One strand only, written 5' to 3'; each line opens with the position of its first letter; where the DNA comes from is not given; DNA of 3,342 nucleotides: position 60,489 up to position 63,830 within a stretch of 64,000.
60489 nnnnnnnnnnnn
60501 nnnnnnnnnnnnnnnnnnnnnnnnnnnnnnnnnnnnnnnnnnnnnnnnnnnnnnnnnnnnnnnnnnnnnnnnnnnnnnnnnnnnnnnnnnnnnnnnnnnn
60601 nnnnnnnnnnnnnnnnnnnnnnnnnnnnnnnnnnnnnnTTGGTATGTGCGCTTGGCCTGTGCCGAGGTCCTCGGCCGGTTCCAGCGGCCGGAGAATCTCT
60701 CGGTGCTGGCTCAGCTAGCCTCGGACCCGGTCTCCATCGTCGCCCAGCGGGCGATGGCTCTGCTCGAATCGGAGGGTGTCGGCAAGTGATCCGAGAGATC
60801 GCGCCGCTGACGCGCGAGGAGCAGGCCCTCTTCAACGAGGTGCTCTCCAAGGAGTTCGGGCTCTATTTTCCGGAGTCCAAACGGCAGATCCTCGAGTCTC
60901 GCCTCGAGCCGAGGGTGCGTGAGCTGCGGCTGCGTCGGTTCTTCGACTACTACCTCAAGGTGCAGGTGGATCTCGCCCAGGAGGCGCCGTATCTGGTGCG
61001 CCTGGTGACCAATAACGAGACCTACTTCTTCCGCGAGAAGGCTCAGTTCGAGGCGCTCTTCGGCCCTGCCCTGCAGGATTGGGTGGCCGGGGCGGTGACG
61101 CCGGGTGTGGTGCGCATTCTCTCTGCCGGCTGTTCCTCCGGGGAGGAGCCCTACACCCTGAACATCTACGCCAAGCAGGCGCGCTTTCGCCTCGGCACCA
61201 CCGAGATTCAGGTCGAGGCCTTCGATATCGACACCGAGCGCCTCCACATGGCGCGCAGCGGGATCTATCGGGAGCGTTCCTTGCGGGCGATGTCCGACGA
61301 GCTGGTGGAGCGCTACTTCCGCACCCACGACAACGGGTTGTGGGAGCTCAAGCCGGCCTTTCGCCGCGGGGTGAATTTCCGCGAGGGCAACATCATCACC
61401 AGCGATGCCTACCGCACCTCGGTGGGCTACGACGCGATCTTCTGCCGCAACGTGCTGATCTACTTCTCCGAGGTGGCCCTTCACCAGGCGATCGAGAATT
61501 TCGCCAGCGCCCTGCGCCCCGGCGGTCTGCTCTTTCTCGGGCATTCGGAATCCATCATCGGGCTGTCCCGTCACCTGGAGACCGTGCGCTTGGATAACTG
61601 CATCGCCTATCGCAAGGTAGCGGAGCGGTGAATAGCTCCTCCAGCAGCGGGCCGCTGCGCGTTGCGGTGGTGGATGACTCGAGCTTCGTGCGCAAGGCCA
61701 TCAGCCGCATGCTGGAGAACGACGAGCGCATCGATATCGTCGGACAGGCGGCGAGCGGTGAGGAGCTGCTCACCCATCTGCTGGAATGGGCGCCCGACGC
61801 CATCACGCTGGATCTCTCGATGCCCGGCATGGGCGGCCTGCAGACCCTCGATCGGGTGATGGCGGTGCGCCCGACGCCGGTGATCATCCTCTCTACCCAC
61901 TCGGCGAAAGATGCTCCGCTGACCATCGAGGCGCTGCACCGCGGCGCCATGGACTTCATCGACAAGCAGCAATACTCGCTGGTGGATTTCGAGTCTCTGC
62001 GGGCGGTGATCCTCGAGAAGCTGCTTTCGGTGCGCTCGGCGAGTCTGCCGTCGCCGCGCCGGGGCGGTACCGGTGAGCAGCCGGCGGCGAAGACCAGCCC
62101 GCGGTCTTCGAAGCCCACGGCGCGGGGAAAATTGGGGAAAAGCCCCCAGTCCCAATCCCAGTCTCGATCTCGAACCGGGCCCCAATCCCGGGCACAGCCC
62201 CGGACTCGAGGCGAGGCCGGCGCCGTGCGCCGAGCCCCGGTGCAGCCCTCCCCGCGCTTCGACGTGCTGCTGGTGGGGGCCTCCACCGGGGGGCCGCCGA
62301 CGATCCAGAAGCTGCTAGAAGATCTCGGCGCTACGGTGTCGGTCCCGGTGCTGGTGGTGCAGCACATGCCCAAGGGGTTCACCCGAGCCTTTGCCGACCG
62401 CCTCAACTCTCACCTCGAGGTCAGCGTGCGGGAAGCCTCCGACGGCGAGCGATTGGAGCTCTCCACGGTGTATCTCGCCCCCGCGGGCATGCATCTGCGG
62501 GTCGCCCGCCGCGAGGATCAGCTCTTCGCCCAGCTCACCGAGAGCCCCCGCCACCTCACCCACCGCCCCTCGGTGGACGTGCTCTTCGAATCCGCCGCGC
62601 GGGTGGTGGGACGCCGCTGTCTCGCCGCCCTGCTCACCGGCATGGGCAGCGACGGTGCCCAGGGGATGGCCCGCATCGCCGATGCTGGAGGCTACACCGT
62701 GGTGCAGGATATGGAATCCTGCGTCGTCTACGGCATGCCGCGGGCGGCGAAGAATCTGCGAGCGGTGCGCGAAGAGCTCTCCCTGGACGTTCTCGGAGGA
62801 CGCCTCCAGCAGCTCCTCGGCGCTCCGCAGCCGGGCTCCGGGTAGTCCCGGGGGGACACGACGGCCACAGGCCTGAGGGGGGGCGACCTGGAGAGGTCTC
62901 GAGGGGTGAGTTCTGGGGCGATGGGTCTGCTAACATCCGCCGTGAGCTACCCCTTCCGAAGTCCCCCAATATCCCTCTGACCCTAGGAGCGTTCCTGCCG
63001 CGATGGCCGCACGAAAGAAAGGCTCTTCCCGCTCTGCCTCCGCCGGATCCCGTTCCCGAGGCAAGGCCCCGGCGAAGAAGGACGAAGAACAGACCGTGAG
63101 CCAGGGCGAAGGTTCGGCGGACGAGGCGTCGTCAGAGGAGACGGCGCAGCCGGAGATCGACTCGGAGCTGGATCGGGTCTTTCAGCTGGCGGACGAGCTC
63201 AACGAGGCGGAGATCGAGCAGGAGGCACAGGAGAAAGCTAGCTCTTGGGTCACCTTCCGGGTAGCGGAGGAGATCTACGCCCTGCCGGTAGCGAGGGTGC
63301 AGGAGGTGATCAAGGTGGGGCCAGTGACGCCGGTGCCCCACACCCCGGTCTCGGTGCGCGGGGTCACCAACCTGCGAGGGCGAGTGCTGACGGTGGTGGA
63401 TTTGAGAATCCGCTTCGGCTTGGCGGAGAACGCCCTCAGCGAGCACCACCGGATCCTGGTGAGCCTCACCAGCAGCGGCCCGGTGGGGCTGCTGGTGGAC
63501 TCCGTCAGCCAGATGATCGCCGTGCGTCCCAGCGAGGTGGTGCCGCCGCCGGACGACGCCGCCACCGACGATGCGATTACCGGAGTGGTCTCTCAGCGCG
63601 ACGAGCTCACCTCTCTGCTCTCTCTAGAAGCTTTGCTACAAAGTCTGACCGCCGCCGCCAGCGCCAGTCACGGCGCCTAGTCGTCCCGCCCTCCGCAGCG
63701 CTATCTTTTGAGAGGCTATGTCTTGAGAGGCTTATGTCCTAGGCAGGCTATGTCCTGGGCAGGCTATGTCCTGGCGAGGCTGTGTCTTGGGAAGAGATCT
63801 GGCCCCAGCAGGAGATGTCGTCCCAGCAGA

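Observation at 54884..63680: MCP-less chemosensory cluster with a HEAT-repeat protein: Che7-like alternative-cellular-function pathway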

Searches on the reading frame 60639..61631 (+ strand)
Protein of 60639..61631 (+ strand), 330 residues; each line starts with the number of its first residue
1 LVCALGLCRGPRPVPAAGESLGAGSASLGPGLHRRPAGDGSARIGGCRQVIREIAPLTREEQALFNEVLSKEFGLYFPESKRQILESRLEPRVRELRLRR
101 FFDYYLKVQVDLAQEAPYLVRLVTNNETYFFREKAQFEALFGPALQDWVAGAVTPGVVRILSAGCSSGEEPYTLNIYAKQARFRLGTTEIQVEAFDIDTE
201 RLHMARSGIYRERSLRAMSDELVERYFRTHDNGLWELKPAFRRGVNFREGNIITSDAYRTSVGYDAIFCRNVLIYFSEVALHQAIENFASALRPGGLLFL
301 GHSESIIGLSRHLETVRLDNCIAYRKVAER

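Call 3: search_protein_families(library=pfam, proteins=[window:60639-61631:+], max_evalue=0.01)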
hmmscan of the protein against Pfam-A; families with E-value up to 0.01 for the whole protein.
window:60639-61631:+ (330 aa): 6 families
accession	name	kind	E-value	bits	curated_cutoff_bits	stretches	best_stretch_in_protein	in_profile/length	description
PF01739.24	CheR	-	1.8e-49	168.3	27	1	126-318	1-191/195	CheR methyltransferase, SAM binding domain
PF03705.20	CheR_N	-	3.4e-08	33.5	27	1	64-110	5-51/53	CheR methyltransferase, all-alpha domain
PF08242.18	Methyltransf_12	-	0.00026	22.1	30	1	246-298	52-98/98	Methyltransferase domain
PF13489.12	Methyltransf_23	-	0.00055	20.1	27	1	158-300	24-116/164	Methyltransferase domain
PF13649.12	Methyltransf_25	-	0.00057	21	27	1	245-296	48-97/97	Methyltransferase domain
PF05401.17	NodS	-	0.00059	20.2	24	1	260-304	103-148/201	Nodulation protein S (NodS)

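Call 42: search_protein_families(library=ncbifam, proteins=[window:60786-61631:+], max_evalue=0.001)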
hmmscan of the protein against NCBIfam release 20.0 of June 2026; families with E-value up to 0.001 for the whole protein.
window:60786-61631:+ (281 aa): 1 family
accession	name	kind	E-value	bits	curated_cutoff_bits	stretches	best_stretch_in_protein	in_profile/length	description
NF007902.0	PRK10611.1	equivalog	5.8e-40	137.3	435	1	22-264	36-273/287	protein-glutamate O-methyltransferase CheR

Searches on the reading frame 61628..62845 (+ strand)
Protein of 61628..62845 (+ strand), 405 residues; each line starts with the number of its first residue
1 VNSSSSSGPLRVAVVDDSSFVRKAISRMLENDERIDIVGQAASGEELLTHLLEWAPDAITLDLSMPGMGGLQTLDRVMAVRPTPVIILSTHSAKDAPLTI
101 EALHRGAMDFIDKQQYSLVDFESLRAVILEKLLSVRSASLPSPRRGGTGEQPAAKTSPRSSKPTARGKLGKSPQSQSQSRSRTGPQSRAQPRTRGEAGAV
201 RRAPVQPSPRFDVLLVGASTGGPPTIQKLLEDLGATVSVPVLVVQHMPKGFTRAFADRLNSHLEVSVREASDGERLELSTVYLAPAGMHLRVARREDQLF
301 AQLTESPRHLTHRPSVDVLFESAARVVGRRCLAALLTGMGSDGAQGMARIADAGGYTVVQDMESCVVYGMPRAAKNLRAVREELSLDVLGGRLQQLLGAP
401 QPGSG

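Call 3: search_protein_families(library=pfam, proteins=[window:61628-62845:+], max_evalue=0.01)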
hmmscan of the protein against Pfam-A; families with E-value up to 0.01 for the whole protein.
window:61628-62845:+ (405 aa): 2 families
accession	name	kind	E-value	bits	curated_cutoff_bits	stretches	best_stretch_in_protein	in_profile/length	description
PF01339.22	CheB_methylest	-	7.3e-60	202.1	24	1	215-392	2-173/174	CheB methylesterase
PF00072.30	Response_reg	-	1.1e-20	74.2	30.2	1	12-114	1-100/111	Response regulator receiver domain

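Call 42: search_protein_families(library=ncbifam, proteins=[window:61628-62845:+], max_evalue=0.001)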
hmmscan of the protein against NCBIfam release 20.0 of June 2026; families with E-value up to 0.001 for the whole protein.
window:61628-62845:+ (405 aa): 62 families (the best 25 are shown)
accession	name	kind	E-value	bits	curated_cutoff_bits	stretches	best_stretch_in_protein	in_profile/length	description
NF001965.0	PRK00742.1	subfamily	5e-106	354.9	293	1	10-396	4-352/357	chemotaxis-specific protein-glutamate methyltransferase CheB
NF009206.0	PRK12555.1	subfamily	5.8e-90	301.7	342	1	11-397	2-336/340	chemotaxis-specific protein-glutamate methyltransferase CheB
NF007935.0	PRK10651.1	equivalog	1.5e-16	60.3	250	1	8-113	5-109/216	two-component system response regulator NarL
NF007018.1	PRK09483.1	equivalog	6.1e-15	55.4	280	1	11-116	3-107/217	UvrY/SirA/GacA family response regulator transcription factor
NF006900.1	PRK09390.1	equivalog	7.1e-14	51.8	255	1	11-114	6-106/203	response regulator FixJ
NF011896.0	PRK15369.1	equivalog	6.9e-13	48.7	242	1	11-130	5-123/211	two component system response regulator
NF007708.0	PRK10403.1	equivalog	1e-11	44.7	343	1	8-102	5-97/215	nitrate/nitrite response regulator protein NarP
TIGR01818.1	ntrC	equivalog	1.1e-11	44.2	558.6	1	12-113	1-99/463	nitrogen regulation protein NR(I)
NF008176.1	PRK10923.1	equivalog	5e-11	41.9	620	1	12-114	6-105/469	nitrogen regulation protein NR(I)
NF041367.1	CheY_Halo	equivalog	7.1e-11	42.5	200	1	12-113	1-99/114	chemotaxis protein CheY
NF047785.1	respo_reg_MadR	equivalog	1.2e-10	41.1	300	1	10-126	1-119/209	MadR family response regulator transcription factor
NF052445.1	RespRegMctR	equivalog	2.2e-10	40.3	300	1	10-113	2-104/205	two-component system response regulator MctR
NF008469.0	PRK11361.1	equivalog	5e-10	38.7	714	1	11-127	6-115/461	acetoacetate metabolism transcriptional regulator AtoC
NF008677.0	PRK11697.1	equivalog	1.5e-09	37.6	246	1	10-112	2-100/238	two-component system response regulator BtsR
TIGR02875.1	spore_0_A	equivalog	2.9e-09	36.5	200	1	10-129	3-119/262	sporulation transcription factor Spo0A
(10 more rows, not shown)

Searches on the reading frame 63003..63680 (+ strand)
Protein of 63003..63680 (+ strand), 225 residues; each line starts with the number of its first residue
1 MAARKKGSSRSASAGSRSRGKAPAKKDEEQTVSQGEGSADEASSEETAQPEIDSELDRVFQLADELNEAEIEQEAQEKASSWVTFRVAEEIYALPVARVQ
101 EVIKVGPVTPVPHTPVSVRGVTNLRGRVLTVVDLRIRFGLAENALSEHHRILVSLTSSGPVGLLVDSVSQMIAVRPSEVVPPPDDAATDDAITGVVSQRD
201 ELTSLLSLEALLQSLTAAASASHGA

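Call 3: search_protein_families(library=pfam, proteins=[window:63003-63680:+], max_evalue=0.01)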
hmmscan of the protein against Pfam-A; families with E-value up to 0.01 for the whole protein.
window:63003-63680:+ (225 aa): 1 family
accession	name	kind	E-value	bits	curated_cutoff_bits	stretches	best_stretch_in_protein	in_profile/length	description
PF01584.24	CheW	-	6e-34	117.1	23.5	1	82-214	2-136/138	CheW-like domain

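Call 7: find_encoding_contigs(protein=window:63003-63680:+, flank=10000, max_places=6)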
Protein window:63003-63680:+ (225 aa): 1 contig read that carries it; 1 place shown.
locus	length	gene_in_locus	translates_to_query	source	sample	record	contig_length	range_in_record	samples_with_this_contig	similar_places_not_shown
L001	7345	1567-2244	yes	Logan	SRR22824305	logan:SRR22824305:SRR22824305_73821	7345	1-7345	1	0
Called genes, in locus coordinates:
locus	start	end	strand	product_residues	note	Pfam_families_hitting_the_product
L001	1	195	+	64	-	?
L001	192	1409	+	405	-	PF00072:Response_reg, PF01339:CheB_methylest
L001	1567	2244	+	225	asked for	PF01584:CheW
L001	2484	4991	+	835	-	PF04389:Peptidase_M28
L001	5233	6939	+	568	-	PF13688:Reprolysin_5 (weak), PF13583:Reprolysin_4 (weak)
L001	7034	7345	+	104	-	?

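Call 42: search_protein_families(library=ncbifam, proteins=[window:63003-63680:+], max_evalue=0.001)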
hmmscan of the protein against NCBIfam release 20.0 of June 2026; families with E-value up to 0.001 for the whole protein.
window:63003-63680:+ (225 aa): 1 family
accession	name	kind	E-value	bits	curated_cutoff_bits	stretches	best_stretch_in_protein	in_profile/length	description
NF007903.0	PRK10612.1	equivalog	1.5e-18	67.1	260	1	78-215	15-154/167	chemotaxis protein CheW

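Call 59: search_protein_families(library=pfam, proteins=[L001:5233-6939:+], max_evalue=0.0001)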
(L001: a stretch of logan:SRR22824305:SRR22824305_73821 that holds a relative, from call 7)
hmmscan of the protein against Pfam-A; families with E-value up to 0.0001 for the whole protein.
L001:5233-6939:+ (568 aa): 3 families
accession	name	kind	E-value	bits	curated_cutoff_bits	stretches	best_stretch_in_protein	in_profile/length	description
PF13583.11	Reprolysin_4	-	3.4e-07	30.6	22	1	382-413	133-164/203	Metallo-peptidase family M12B Reprolysin-like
PF13688.12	Reprolysin_5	-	3e-06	28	27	1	375-412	132-171/196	Metallo-peptidase family M12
PF00413.30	Peptidase_M10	-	3.4e-05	24.2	24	1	380-445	104-158/159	Matrixin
